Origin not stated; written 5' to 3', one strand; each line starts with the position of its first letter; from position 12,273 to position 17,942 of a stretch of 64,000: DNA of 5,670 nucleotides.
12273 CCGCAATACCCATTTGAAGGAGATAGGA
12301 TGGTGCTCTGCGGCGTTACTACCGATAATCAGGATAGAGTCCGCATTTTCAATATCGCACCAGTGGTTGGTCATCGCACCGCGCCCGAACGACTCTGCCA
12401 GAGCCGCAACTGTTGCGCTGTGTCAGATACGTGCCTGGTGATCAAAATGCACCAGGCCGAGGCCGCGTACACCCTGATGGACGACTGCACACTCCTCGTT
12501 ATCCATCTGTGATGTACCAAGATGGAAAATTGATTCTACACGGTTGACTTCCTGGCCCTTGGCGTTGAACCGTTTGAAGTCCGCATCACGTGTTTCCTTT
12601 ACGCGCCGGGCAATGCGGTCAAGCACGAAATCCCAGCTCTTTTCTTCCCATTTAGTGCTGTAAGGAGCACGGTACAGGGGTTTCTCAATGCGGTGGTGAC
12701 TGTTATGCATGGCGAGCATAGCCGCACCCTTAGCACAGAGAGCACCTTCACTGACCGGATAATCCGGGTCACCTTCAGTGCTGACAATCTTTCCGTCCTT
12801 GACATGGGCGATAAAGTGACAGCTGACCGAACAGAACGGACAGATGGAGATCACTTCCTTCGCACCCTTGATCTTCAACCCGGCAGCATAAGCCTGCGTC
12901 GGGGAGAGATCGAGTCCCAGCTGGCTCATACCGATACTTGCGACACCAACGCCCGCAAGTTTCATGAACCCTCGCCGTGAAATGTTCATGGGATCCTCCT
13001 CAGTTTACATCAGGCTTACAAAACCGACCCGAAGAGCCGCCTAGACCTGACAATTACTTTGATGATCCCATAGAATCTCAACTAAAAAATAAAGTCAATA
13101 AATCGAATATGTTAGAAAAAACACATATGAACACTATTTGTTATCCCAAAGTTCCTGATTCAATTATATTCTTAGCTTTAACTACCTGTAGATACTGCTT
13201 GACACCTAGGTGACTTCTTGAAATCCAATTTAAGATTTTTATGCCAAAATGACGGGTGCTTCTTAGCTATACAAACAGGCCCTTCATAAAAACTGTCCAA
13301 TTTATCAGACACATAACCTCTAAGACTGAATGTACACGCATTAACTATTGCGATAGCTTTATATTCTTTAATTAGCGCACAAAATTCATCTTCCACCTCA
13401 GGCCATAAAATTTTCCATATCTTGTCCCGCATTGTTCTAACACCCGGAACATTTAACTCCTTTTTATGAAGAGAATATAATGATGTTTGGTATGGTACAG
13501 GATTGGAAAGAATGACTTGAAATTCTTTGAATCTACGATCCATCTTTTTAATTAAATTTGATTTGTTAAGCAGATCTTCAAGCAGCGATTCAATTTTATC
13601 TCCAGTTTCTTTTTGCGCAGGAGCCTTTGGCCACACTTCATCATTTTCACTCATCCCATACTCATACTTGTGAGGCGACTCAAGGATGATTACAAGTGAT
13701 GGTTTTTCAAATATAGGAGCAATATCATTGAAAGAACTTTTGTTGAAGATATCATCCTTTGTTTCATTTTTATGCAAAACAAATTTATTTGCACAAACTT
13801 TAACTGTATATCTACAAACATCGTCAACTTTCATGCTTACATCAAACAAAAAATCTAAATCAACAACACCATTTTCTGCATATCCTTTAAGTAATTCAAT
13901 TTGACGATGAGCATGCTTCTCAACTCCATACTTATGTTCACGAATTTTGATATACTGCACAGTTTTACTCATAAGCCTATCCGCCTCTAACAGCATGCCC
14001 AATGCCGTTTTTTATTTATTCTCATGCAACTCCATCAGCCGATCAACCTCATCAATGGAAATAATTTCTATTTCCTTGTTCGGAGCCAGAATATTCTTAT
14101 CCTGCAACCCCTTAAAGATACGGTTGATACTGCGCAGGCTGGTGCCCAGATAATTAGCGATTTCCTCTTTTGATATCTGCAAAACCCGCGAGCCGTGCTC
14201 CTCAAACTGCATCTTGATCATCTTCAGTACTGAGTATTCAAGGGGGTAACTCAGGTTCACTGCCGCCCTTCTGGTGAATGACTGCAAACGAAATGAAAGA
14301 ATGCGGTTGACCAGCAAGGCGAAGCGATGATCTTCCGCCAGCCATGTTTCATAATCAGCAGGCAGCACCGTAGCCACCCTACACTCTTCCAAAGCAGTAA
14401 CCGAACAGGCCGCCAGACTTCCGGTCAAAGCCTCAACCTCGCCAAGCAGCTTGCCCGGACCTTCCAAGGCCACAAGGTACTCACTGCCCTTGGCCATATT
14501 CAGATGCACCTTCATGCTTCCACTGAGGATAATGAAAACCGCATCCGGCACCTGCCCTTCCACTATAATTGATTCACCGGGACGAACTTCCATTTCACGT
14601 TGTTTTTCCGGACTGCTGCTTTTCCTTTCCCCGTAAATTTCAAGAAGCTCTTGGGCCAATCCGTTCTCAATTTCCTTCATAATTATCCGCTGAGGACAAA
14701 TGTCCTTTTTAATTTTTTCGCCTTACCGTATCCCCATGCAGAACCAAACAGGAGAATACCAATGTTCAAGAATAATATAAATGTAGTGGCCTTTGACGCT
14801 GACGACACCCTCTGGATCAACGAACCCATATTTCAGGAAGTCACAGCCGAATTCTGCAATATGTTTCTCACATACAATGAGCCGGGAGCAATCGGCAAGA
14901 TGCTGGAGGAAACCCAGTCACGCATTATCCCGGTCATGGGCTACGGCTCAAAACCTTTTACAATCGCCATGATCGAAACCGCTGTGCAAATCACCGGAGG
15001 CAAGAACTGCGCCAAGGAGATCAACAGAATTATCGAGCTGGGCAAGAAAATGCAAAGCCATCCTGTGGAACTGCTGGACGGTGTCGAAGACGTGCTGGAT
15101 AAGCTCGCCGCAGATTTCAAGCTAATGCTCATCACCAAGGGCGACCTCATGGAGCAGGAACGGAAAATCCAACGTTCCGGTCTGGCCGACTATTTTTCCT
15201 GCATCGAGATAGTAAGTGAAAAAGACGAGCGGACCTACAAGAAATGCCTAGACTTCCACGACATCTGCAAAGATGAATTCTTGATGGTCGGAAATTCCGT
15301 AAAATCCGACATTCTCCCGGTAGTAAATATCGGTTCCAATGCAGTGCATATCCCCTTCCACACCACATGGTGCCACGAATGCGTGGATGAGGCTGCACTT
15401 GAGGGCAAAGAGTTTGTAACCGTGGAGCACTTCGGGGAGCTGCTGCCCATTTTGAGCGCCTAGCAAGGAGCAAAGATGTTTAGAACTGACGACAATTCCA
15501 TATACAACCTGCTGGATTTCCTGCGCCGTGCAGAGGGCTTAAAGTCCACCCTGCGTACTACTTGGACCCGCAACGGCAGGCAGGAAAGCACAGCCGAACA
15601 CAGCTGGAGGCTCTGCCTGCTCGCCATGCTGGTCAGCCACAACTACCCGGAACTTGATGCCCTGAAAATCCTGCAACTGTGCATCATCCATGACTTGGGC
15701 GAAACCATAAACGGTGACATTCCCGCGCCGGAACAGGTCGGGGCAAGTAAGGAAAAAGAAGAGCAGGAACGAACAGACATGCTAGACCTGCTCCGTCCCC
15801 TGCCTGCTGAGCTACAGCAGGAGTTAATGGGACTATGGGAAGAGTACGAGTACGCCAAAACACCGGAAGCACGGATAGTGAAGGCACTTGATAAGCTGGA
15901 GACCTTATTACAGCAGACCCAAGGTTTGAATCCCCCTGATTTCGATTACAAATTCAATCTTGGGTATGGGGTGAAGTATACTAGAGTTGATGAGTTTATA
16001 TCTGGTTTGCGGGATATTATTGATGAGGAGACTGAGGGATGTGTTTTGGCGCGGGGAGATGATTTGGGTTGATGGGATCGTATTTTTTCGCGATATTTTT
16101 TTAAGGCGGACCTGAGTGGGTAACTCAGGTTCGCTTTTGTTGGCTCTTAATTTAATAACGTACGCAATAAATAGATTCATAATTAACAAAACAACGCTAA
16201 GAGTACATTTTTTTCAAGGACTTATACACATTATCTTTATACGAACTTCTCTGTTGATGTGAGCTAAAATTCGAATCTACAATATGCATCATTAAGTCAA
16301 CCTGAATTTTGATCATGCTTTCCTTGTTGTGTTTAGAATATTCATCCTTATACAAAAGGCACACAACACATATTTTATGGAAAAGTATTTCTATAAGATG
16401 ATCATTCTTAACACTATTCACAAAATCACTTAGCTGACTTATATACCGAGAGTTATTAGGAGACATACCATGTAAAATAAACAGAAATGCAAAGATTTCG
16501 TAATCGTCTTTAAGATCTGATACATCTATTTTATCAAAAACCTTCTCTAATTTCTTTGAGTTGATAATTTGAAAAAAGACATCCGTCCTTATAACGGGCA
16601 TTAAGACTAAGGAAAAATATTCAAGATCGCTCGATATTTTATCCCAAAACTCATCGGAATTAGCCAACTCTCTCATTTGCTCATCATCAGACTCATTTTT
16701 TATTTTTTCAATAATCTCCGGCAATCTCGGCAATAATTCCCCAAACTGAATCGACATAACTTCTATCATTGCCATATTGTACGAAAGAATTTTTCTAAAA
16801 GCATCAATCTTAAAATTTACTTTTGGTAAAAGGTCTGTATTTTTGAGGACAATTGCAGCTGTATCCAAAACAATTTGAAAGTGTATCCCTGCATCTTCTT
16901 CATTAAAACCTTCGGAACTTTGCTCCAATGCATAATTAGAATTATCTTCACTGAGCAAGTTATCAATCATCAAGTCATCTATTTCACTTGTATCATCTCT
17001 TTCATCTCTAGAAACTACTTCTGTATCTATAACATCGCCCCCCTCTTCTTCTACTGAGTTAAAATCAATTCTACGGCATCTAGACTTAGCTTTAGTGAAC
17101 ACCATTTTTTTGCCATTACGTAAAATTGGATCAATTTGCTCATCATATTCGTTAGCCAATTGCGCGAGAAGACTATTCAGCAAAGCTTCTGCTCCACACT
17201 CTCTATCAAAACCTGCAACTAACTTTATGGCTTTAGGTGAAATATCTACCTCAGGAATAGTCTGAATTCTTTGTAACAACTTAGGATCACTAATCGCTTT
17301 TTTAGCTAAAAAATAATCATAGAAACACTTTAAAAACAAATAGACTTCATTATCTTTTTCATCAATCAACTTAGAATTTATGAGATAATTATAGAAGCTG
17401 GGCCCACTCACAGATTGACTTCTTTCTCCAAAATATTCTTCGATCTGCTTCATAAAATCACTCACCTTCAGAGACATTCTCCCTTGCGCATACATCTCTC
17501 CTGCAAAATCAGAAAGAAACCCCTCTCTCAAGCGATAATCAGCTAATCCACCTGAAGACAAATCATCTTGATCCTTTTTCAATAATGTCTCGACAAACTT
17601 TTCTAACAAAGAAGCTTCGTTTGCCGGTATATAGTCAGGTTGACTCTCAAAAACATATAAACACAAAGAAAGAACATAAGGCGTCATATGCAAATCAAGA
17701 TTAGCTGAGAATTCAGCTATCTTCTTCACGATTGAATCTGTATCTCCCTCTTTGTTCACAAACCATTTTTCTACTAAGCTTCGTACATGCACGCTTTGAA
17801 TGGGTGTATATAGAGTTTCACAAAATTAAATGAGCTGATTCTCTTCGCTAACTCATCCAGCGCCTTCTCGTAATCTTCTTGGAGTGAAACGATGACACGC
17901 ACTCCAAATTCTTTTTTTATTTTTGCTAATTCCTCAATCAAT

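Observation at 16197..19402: Low-GC island encoding a metallophosphoesterase-STAND/NACHT-like NTPase with a long unassigned helical tail: candidate undescribed conflict/defence module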

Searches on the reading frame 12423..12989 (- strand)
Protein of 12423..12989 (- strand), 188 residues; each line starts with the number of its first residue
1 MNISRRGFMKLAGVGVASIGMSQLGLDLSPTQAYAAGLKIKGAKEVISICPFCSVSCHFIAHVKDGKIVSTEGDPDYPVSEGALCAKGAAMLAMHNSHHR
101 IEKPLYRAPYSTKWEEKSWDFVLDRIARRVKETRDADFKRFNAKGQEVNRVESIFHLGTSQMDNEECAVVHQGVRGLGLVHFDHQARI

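Call 51: search_protein_families(library=ncbifam, proteins=[window:12423-12989:-], max_evalue=0.01)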
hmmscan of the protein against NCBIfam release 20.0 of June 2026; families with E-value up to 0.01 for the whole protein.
window:12423-12989:- (188 aa): 19 families
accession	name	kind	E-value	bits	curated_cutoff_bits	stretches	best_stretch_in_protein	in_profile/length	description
TIGR01553.1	formate-DH-alph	equivalog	3.5e-59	200.5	814.2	1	2-188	1-194/1009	formate dehydrogenase-N subunit alpha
NF041513.1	formate_DH_Act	exception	2.7e-38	131.4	1400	1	44-188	41-185/1067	formate dehydrogenase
NF012032.0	PRK15488.1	equivalog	8.6e-21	73.6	694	1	1-135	1-135/759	thiosulfate reductase PhsA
TIGR01591.1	Fdh-alpha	equivalog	2.6e-19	68.8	666.25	1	49-188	2-128/672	formate dehydrogenase subunit alpha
NF010055.0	PRK13532.1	equivalog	4.1e-14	51.8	904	1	1-134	1-136/830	nitrate reductase catalytic subunit NapA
TIGR01706.1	NAPA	equivalog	1e-12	47.2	930.55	1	3-133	2-135/830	periplasmic nitrate reductase subunit alpha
NF041783.2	mnquin_red_QrcB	equivalog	3.1e-09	35.6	440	1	43-135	50-141/695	menaquinone reductase molybdopterin-binding-like subunit QrcB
NF047855.1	AssmNtatRedNasC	equivalog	3.9e-09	35.3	1100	1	44-136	19-111/708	assimilatory nitrate reductase catalytic subunit NasC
TIGR01973.1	NuoG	equivalog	1.6e-07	30.5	470.05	1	46-157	215-322/606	NADH-quinone oxidoreductase subunit NuoG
TIGR03479.1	DMSO_red_II_alp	subfamily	1.1e-06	27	984.75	1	48-133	61-155/913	molybdopterin-dependent oxidoreductase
TIGR02166.1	dmsA_ynfE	subfamily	2.1e-06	26.1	777.7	1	3-133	1-139/794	DMSO/selenate family reductase complex A subunit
NF041323.1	Nitr_red_NasA_Halo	equivalog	1e-05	24.3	1000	1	53-158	3-107/673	assimilatory nitrate reductase NasA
NF041884.1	selenate_YnfF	exception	1.3e-05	23.3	1650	1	3-133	1-140/798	selenate/tellurate reductase subunit YnfF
NF011566.1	PRK14990.1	exception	1.9e-05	22.9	1600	1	2-131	13-152/814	dimethylsulfoxide reductase subunit A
NF041885.1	selenate_YnfE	exception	2.6e-05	22.3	1675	1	2-133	2-143/805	selenate/tellurate reductase subunit YnfE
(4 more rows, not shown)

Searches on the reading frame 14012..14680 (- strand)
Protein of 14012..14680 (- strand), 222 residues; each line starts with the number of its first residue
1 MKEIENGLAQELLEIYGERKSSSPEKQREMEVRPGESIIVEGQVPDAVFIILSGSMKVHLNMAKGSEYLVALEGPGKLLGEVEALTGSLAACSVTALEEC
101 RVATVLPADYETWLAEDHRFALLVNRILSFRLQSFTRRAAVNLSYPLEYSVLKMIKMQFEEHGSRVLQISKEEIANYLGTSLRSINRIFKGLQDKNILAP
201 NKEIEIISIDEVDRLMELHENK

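Call 28: search_protein_families(library=pfam, proteins=[window:14012-14680:-], max_evalue=0.01)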
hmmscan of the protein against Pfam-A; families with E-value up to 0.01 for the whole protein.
window:14012-14680:- (222 aa): 4 families
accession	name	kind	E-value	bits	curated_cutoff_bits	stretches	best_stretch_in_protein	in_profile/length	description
PF00027.35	cNMP_binding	-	1e-15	57.9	27.5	1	30-107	2-79/89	Cyclic nucleotide-binding domain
PF13545.12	HTH_Crp_2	-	3.2e-09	37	27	1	162-211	15-66/70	Crp-like helix-turn-helix domain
PF00325.26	Crp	-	1.2e-05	25.3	21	1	167-195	1-29/32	Bacterial regulatory proteins, crp family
PF00004.35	AAA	-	0.0048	17.8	21.2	1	156-217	16-71/131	ATPase family associated with various cellular activities (AAA)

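Call 29: search_protein_families(library=padloc, proteins=[window:14012-14680:-], max_evalue=0.01)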
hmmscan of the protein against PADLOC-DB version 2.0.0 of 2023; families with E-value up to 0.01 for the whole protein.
window:14012-14680:- (222 aa): 4 families
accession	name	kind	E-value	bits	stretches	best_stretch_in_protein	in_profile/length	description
PDLC02371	PycTIR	-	1.3e-07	29.3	1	28-133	38-139/288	-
PDLC00731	Effector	-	3.9e-07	27.4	1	28-134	41-143/306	TIR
PDLC00732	Effector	-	1.1e-05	22.5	1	12-112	21-117/301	TIR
PDLC00734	PycC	-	0.0058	13.8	1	28-86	34-87/374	Pycsar cyclase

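Call 51: search_protein_families(library=ncbifam, proteins=[window:14012-14680:-], max_evalue=0.01)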
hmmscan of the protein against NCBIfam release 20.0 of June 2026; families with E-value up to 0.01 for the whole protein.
window:14012-14680:- (222 aa): 10 families
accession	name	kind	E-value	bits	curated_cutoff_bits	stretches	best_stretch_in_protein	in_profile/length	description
NF007707.0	PRK10402.1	subfamily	1e-12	48.2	180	1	30-219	34-218/226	transcriptional regulator YeiL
NF008732.0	PRK11753.1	equivalog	1.3e-10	41.1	266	1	36-199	32-202/214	cAMP-activated global transcriptional regulator CRP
TIGR03896.1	cyc_nuc_ocin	subfamily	1.6e-09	37.6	161.05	1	29-132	10-117/317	bacteriocin-type transport-associated protein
NF008365.0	PRK11161.1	subfamily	1.1e-06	28.1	228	1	167-219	193-243/250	fumarate/nitrate reduction transcriptional regulator Fnr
NF006901.0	PRK09392.1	equivalog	2.1e-05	24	211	1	35-215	38-220/236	transcriptional activator FtrB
NF045989.1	TransRegFnrLRhodb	equivalog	0.00019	20.7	300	0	167-217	184-233/245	transcriptional regulator FnrL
NF053664.1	TransRegPtrACyano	equivalog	0.00085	18.7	300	1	45-207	27-189/196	Crp/Fnr family transcriptional regulator PtrA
NF041163.2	encap_f2b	equivalog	0.00092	18.4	400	1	27-125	95-194/450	family 2B encapsulin nanocompartment shell protein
NF050806.1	TransRegFixKCaul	equivalog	0.0014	17.9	300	0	33-199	29-195/215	transcriptional regulator FixK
NF058543.1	ActPatMycb56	equivalog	0.0049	15.8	460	1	28-101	20-92/317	acetyltransferase Pat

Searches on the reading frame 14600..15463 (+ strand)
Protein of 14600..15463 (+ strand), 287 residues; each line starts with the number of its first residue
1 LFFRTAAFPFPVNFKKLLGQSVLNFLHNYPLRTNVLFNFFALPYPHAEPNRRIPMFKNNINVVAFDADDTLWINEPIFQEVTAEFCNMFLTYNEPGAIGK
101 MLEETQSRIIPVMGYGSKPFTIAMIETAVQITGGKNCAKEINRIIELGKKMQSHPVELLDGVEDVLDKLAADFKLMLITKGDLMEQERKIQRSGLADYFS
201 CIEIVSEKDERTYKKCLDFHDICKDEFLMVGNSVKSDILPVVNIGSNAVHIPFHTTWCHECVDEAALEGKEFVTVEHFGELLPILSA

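Call 28: search_protein_families(library=pfam, proteins=[window:14600-15463:+], max_evalue=0.01)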
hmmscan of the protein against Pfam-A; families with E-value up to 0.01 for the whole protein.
window:14600-15463:+ (287 aa): 2 families
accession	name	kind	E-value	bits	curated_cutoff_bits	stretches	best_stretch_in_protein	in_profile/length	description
PF13419.12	HAD_2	-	2.7e-09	37.8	23.8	1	64-240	2-167/178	Haloacid dehalogenase-like hydrolase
PF00702.32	Hydrolase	-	8.4e-09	36.5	26.4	1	60-239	1-185/191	haloacid dehalogenase-like hydrolase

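Call 29: search_protein_families(library=padloc, proteins=[window:14600-15463:+], max_evalue=0.01)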
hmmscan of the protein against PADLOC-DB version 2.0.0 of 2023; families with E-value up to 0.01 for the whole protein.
window:14600-15463:+ (287 aa): 0 families

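Call 51: search_protein_families(library=ncbifam, proteins=[window:14600-15463:+], max_evalue=0.01)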
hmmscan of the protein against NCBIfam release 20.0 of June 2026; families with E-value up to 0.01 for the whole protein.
window:14600-15463:+ (287 aa): 10 families
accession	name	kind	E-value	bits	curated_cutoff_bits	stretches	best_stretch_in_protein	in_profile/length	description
TIGR02253.1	CTE7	subfamily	7.1e-15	55.4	169.75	1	60-252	2-195/221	TIGR02253 family HAD-type hydrolase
TIGR02254.1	YjjG_YfnB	equivalog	5e-11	42.5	159.9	1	153-252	93-197/223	YjjG family noncanonical pyrimidine nucleotidase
NF006976.0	PRK09449.1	equivalog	1e-10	41.5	183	1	156-254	94-198/225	pyrimidine 5'-nucleotidase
NF052576.1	PymNtasePynAStpc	equivalog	1.3e-05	24.9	350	1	155-285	97-227/229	pyrimidine 5'-nucleotidase PynA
TIGR01681.1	HAD-SF-IIIC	subfamily_domain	3.1e-05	24.8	35.75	0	149-203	25-78/132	HAD-IIIC family phosphatase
NF008018.0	PRK10748.1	equivalog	8.1e-05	21.9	225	1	59-251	9-207/238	5-amino-6-(5-phospho-D-ribitylamino)uracil phosphatase YigB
NF053830.1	RUBPPhHalo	equivalog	0.00048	19.8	330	1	155-251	101-198/234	ribulose-1,5-bisphosphate 5-phosphatase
NF009804.0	PRK13288.1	equivalog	0.0022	17.5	218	1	149-250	74-180/215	pyrophosphatase PpaX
NF009695.0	PRK13222.1-2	equivalog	0.0026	17.3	225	1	111-253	47-195/226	phosphoglycolate phosphatase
TIGR01549.1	HAD-SF-IA-v1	subfamily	0.0096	16.3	23.3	0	161-243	66-147/149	HAD-IA family hydrolase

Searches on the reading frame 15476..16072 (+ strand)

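Call 28: search_protein_families(library=pfam, proteins=[window:15476-16072:+], max_evalue=0.01)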
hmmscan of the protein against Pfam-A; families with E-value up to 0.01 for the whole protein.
window:15476-16072:+ (198 aa): 3 families
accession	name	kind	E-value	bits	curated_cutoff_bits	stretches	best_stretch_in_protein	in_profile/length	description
PF13023.12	HD_3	-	4.2e-45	154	22.5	1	20-175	2-161/165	HD domain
PF12917.13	YfbR-like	-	1.2e-13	51.6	25.9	1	15-149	2-143/182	5'-deoxynucleotidase YfbR-like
PF01966.28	HD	-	8.5e-10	39.4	22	1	39-143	1-115/116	HD domain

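Call 29: search_protein_families(library=padloc, proteins=[window:15476-16072:+], max_evalue=0.01)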
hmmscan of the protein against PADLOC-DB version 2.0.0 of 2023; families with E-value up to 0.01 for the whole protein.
window:15476-16072:+ (198 aa): 0 families

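Call 51: search_protein_families(library=ncbifam, proteins=[window:15476-16072:+], max_evalue=0.01)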
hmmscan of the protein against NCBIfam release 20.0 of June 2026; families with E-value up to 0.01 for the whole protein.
window:15476-16072:+ (198 aa): 1 family
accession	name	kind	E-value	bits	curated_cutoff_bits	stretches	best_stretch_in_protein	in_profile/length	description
NF003009.0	PRK03826.1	equivalog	1.9e-09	37.5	122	1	21-149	12-147/197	5'-deoxynucleotidase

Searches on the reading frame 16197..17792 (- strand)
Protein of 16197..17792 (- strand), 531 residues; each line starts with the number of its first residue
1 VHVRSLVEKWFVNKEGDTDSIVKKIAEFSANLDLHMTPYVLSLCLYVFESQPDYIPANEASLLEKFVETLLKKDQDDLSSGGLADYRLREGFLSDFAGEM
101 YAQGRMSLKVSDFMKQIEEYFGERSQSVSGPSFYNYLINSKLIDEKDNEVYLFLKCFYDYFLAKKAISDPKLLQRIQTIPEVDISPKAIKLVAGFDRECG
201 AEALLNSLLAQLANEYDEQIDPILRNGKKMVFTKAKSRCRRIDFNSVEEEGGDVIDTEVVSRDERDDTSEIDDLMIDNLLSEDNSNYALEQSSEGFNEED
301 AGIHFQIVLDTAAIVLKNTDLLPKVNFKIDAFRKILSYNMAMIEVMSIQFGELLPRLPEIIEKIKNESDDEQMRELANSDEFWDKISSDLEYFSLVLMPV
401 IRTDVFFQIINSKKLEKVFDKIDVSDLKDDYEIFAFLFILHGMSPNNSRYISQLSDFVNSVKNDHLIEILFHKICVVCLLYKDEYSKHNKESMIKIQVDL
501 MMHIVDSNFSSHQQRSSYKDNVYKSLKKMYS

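Call 4: search_protein_families(library=pfam, proteins=[window:16197-17792:-], max_evalue=1)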
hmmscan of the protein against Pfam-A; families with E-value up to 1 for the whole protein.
window:16197-17792:- (531 aa): 2 families
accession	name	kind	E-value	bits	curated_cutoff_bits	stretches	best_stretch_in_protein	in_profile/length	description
PF24406.1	nSTAND_NTPase4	-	8.3e-06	26.2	27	1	108-162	3-58/58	Novel STAND NTPase 4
PF00916.26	Sulfate_transp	-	0.25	10.5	23.2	1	446-508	142-205/380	Sulfate permease family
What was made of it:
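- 17307..17471 (-): Match to Pfam nSTAND_NTPase4 (PF24406), ORF2 residues 108-162. 8.3e-06, 26.2 bits against a gathering score of 27 (call 4).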

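Call 5: search_protein_families(library=padloc, proteins=[window:16197-17792:-], max_evalue=1)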
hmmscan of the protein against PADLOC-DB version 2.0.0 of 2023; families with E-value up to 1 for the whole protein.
window:16197-17792:- (531 aa): 1 family
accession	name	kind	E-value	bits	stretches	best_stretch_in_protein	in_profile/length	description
PDLC05051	PDC-S60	-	7.8e-16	55.4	1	2-513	528-1012/1027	-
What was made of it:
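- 16197..17792 (-): ORF2: the remainder of the NACHT module (helical and winged-helix subdomains), an acidic linker and the C-terminal bundle. Its GTG start has no Shine-Dalgarno sequence. PDC-S60 positions 528-1012, 7.8e-16 (call 5).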

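Call 6: search_protein_families(library=ncbifam, proteins=[window:16197-17792:-], max_evalue=1)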
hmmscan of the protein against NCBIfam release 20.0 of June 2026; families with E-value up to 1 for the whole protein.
window:16197-17792:- (531 aa): 0 families
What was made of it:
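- ORF2 alone gave no NCBIfam hit (call 6).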
